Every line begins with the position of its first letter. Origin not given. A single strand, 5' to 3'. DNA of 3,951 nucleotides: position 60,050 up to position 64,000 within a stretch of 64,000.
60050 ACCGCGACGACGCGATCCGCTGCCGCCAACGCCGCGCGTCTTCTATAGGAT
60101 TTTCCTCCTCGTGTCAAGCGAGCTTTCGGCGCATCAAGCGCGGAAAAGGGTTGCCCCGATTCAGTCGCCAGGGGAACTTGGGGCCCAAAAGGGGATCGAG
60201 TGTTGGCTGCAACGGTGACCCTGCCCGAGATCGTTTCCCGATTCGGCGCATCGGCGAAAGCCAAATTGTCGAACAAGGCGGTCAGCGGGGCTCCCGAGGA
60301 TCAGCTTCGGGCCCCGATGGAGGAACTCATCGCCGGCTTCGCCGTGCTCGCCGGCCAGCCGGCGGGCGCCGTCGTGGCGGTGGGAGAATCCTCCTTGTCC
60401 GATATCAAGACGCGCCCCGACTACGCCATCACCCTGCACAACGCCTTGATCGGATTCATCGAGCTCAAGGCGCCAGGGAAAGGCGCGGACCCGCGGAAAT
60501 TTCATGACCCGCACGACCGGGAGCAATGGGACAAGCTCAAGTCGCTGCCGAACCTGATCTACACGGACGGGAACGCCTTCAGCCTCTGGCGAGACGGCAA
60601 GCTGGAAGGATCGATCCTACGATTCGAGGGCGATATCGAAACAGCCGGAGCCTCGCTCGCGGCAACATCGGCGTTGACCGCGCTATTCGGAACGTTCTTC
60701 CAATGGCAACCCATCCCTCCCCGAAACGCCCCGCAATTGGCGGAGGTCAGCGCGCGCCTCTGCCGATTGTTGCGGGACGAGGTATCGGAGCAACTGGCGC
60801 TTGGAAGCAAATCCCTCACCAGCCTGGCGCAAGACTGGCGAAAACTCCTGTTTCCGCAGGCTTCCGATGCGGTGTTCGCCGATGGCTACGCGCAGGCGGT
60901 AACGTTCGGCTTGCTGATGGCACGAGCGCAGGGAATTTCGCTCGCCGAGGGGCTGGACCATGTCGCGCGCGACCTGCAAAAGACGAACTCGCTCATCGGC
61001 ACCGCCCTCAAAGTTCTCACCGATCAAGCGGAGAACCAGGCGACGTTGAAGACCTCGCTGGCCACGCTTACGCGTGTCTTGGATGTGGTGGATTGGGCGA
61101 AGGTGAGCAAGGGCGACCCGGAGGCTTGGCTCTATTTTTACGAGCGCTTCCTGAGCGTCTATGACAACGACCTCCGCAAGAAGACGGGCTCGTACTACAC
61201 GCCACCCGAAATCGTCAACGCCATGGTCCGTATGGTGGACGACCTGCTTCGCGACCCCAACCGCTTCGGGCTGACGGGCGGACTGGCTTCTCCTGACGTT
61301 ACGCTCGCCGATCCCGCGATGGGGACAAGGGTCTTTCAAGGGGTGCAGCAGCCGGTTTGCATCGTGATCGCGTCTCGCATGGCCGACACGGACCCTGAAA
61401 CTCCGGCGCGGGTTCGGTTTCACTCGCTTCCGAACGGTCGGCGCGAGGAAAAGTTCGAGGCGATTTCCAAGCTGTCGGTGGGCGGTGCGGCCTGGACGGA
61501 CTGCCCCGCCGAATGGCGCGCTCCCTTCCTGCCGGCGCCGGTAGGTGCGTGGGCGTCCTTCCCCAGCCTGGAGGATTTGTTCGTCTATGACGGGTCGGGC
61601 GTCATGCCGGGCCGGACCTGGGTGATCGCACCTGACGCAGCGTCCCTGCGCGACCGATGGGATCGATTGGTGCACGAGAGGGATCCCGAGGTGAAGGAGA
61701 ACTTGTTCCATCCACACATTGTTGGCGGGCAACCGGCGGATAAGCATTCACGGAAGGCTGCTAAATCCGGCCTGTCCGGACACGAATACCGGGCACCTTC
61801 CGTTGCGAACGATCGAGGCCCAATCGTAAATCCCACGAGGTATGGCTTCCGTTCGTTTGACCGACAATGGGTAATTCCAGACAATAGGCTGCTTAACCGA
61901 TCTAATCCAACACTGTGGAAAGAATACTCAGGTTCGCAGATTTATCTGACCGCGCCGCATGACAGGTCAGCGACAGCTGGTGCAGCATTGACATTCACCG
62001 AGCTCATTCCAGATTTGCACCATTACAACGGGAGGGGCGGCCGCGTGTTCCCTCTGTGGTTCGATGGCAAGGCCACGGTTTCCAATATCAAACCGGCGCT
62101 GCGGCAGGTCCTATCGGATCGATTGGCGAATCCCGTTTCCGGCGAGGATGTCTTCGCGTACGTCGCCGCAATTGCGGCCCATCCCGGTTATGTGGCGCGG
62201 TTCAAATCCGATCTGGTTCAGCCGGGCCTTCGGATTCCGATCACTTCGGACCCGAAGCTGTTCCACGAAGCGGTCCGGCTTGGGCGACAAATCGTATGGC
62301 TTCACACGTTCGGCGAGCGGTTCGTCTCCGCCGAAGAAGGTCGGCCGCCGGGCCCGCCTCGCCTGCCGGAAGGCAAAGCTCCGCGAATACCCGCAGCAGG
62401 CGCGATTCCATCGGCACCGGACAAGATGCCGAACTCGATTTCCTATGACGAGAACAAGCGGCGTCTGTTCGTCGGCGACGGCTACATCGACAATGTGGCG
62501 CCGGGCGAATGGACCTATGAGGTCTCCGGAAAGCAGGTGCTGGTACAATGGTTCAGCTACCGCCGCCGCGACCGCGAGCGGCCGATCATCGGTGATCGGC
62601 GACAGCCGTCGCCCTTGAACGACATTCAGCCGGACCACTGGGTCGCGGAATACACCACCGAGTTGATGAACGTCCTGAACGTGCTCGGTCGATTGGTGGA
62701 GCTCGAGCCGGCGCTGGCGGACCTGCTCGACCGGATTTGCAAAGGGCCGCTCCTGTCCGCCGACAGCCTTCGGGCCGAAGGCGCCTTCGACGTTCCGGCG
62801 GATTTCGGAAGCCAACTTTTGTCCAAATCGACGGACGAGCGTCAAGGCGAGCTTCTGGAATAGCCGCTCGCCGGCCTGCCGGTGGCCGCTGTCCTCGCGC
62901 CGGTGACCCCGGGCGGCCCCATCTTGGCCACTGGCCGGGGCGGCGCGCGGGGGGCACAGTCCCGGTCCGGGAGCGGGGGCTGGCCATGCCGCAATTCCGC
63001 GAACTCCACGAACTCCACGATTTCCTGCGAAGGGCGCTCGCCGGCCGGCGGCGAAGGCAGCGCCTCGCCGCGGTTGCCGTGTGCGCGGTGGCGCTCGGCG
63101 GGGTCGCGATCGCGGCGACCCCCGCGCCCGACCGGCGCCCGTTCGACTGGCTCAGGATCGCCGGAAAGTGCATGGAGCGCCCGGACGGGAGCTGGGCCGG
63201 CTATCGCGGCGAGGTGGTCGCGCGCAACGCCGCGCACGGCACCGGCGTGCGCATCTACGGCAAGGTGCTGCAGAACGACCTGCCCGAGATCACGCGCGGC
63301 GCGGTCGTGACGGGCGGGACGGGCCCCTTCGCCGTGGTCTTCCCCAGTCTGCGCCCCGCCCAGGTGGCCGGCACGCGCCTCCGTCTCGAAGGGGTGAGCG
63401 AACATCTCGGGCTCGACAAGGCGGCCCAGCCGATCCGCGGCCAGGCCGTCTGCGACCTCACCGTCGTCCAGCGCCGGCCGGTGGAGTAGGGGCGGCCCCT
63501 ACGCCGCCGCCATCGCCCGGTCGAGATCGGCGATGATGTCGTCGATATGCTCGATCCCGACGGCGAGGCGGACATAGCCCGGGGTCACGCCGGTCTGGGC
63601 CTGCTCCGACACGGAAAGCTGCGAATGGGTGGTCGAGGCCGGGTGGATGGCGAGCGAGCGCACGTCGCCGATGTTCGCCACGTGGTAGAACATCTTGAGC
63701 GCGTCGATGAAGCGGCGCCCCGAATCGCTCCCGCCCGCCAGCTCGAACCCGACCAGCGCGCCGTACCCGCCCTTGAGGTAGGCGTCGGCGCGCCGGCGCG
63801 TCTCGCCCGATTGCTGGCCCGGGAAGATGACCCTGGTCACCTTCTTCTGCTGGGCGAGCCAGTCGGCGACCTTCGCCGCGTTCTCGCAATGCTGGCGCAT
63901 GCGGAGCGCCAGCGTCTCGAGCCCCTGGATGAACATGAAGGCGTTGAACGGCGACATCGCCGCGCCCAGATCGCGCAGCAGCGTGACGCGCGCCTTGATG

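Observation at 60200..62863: MmeI/type-ISP-like restriction-modification protein that appears to lack the methyltransferase catalytic motif (possible degenerate or repurposed defence gene)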

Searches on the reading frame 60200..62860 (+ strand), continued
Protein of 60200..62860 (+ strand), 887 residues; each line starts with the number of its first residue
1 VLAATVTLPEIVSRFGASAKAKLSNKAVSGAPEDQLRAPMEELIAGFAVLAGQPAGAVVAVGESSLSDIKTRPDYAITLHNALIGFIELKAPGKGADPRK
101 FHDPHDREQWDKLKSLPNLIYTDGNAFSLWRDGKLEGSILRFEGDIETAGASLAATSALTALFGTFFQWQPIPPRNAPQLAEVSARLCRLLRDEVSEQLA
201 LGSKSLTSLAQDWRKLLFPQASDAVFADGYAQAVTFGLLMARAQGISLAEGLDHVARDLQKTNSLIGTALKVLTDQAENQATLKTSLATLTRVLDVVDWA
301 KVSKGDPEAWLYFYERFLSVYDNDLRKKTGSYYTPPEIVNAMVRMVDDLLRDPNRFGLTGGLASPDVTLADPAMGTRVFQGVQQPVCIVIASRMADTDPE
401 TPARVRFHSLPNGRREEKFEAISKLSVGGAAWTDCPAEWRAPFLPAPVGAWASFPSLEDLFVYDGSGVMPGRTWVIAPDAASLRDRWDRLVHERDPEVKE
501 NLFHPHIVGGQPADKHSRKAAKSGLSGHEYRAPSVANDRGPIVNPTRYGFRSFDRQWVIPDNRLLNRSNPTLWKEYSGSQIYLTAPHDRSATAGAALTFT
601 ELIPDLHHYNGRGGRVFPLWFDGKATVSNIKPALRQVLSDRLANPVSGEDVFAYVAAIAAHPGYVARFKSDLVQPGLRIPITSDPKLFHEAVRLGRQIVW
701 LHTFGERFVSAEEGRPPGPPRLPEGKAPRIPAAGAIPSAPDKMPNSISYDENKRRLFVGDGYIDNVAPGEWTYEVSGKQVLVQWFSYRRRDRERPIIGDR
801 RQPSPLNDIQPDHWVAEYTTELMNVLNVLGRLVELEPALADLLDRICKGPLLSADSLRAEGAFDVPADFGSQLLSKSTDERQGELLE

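Call 55: predict_structure(alignment_id=A2)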
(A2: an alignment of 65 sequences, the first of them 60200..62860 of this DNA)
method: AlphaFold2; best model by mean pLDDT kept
length: 887 residues; sequences in the alignment: 65
mean_pLDDT: 84.3   pTM: 0.57
mean pLDDT of the five models: 84.3, 82.6, 80.4, 78.9, 77.9
residues with pLDDT >= 90: 402; 70-90: 366; 50-70: 88; < 50: 31
segments of 3 or more residues with pLDDT < 50: 328-331, 370-383, 438-444
pLDDT, mean of each block of 10 residues (from residue 1): 73 95 85 90 95 91 63 86 90 93 90 90 97 93 94 94 94 88 90 89 86 78 87 88 88 83 68 75 83 90 78 78 59 58 79 83 65 41 59 77 75 74 78 62 58 93 90 86 95 94 82 79 82 88 93 91 86 89 88 90 90 86 91 96 95 96 88 83 97 94 85 69 93 92 94 96 96 86 90 65 85 92 96 95 95 95 83 58 52
secondary structure, 60 per line:
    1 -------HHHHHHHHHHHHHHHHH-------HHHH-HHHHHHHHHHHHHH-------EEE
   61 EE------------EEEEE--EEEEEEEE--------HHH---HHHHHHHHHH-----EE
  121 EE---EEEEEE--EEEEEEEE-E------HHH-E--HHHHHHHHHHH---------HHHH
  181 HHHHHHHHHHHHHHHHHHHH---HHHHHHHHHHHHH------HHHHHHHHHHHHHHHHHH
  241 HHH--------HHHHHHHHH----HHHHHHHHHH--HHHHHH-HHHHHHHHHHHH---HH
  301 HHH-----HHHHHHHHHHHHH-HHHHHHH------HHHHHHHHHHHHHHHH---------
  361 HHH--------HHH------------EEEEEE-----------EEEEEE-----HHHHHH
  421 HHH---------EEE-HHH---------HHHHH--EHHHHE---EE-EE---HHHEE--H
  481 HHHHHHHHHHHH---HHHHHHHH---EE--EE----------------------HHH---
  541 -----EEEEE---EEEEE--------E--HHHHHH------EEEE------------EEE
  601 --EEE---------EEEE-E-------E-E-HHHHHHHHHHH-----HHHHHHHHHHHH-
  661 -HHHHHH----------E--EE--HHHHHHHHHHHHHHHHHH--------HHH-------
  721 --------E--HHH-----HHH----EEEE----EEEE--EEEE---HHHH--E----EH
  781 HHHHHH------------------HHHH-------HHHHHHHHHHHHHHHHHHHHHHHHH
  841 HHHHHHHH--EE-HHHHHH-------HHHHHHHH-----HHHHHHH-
elements in order (helices of 4 or more, strands of 3 or more residues): H8-24 H32-35 H37-50 E58-62 E75-79 E82-89 H104-113 E119-122 E126-131 E134-141 H157-167 H177-200 H204-216 H223-243 H252-260 H265-274 H277-282 H284-295 H299-303 H309-321 H323-329 H336-351 E387-392 E404-409 H415-423 E433-435 H449-453 H457-460 H480-492 H496-503 E546-550 E554-558 H570-575 E582-585 E598-600 E603-605 E615-618 H632-642 H648-659 H662-667 H685-702 E747-750 E755-758 E761-764 H768-771 H780-786 H805-808 H816-848 H854-859 H867-874 H880-886

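Call 58: fold_search(model_id=the predicted structure, library=pdb)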
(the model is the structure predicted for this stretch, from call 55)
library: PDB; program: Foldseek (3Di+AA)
matches with E <= 10: 79; with E <= 0.001: 10
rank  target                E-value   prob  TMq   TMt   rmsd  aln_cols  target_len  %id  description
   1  7lo5_C                2.4e-18  1.00  0.35  0.32  21.5      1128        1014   13  cryoEM structure DrdV-DNA complex (released 2021-03-17)
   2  7lo5_A                2.6e-18  1.00  0.38  0.34  19.6      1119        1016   13  cryoEM structure DrdV-DNA complex (released 2021-03-17)
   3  7lo5_B                4.3e-18  1.00  0.38  0.34  19.3      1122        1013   14  cryoEM structure DrdV-DNA complex (released 2021-03-17)
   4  7lvv_B                1.5e-17  1.00  0.38  0.34  19.6      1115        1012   14  cryoEM structure DrdV-DNA complex (released 2021-03-17)
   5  7lvv_A                4.4e-17  1.00  0.38  0.35  19.5      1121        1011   13  cryoEM structure DrdV-DNA complex (released 2021-03-17)
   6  7lo5_D                6.5e-17  1.00  0.36  0.33  21.1      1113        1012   13  cryoEM structure DrdV-DNA complex (released 2021-03-17)
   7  5ffj_B                3.9e-11  1.00  0.33  0.26  13.9       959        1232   12  Structure of a nuclease-deletion mutant of the Type ISP restriction-modification enzyme LlaGI in complex with a DNA su (released 2016-03-30)
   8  5ffj_A                4.4e-10  1.00  0.31  0.27  15.2       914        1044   12  Structure of a nuclease-deletion mutant of the Type ISP restriction-modification enzyme LlaGI in complex with a DNA su (released 2016-03-30)
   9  4xqk_A                5.3e-10  1.00  0.35  0.23  12.9       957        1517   12  ATP-dependent Type ISP restriction-modification enzyme LlaBIII bound to DNA (released 2015-09-16)
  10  4xqk_B                7.5e-09  1.00  0.35  0.24  12.4       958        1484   13  ATP-dependent Type ISP restriction-modification enzyme LlaBIII bound to DNA (released 2015-09-16)
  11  7lvv_D                1.6e-03  1.00  0.13  0.62   6.3       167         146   20  cryoEM structure DrdV-DNA complex (released 2021-03-17)
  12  6yvv_B                4.7e-01  0.07  0.05  0.08  31.3       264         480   11  Condensin complex from S.cerevisiae ATP-free apo bridged state (released 2020-07-15)
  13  8tdu_C                1.1e+00  0.05  0.06  0.05  18.6       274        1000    9  STX-478, a Mutant-Selective, Allosteric Inhibitor bound to PI3Kalpha (released 2023-09-06)
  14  3pst                  2.2e+00  0.05  0.06  0.14  17.3       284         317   10  Crystal structure of PUL and PFU(mutate) domain (released 2011-12-21)
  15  2x3m                  2.4e+00  0.08  0.06  0.23  12.1       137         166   12  Crystal Structure of Hypothetical Protein ORF239 from Pyrobaculum Spherical Virus (released 2011-02-16)
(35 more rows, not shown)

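Call 64: search_protein_families(library=pfam, proteins=[P0005, P0009, P0124], max_evalue=1)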
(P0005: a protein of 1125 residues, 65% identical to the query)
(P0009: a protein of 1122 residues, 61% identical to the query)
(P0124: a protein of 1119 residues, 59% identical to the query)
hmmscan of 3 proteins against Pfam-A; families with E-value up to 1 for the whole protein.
P0005 (1125 aa): 3 families
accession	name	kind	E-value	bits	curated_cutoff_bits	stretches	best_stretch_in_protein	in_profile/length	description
PF18135.7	Type_ISP_C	-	1.2e-71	242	25.9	1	697-1029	2-316/342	Type ISP C-terminal specificity domain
PF02384.22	N6_Mtase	-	7.6e-07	29.2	20.4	1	310-497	9-138/311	N-6 DNA Methylase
PF07669.17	Eco57I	-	0.025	15.1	25.3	1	475-502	64-92/171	Eco57I restriction-modification methylase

P0009 (1122 aa): 4 families
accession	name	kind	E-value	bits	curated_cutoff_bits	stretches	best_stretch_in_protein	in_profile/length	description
PF18135.7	Type_ISP_C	-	1e-69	235.7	25.9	1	694-1028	1-317/342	Type ISP C-terminal specificity domain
PF02384.22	N6_Mtase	-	1e-10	41.9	20.4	1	308-493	9-138/311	N-6 DNA Methylase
PF07669.17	Eco57I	-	0.0022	18.6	25.3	1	473-494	66-88/171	Eco57I restriction-modification methylase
PF20473.4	MmeI_Mtase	-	0.056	13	27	1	362-491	21-146/259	MmeI, DNA-methyltransferase domain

P0124 (1119 aa): 3 families
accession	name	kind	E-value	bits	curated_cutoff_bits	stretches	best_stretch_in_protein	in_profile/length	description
PF18135.7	Type_ISP_C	-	2.6e-71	240.9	25.9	1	697-1030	1-318/342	Type ISP C-terminal specificity domain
PF02384.22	N6_Mtase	-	1.4e-09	38.2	20.4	1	313-497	9-138/311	N-6 DNA Methylase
PF07669.17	Eco57I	-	0.017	15.7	25.3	1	481-499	71-89/171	Eco57I restriction-modification methylase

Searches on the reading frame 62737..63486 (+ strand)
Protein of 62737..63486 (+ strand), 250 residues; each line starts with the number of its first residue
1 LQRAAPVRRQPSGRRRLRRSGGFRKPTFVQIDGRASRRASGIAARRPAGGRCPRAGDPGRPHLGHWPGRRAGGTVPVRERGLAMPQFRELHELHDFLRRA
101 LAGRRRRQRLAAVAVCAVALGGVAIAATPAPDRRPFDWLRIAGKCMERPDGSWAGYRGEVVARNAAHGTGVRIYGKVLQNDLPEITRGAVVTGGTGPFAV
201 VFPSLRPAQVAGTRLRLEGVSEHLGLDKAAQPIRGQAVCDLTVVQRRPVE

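Call 16: search_protein_families(library=pfam, proteins=[window:62737-63486:+], max_evalue=0.01)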
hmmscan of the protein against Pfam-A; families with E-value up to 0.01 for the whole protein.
window:62737-63486:+ (250 aa): 0 families

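Call 33: search_protein_families(library=padloc, proteins=[window:62737-63486:+], max_evalue=0.01)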
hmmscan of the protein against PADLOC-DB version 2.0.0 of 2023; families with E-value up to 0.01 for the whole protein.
window:62737-63486:+ (250 aa): 0 families

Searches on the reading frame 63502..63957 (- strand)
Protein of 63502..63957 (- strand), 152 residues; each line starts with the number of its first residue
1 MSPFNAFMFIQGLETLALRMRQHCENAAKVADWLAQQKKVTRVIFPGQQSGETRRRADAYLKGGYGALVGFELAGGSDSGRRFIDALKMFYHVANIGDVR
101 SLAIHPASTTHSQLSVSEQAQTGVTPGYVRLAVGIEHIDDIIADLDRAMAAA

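Call 16: search_protein_families(library=pfam, proteins=[window:63502-63957:-], max_evalue=0.01)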
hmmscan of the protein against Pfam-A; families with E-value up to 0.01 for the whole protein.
window:63502-63957:- (152 aa): 1 family
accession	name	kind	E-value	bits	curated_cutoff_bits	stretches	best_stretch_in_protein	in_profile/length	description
PF01053.26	Cys_Met_Meta_PP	-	1.2e-44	152.9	27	1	1-149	233-380/381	Cys/Met metabolism PLP-dependent enzyme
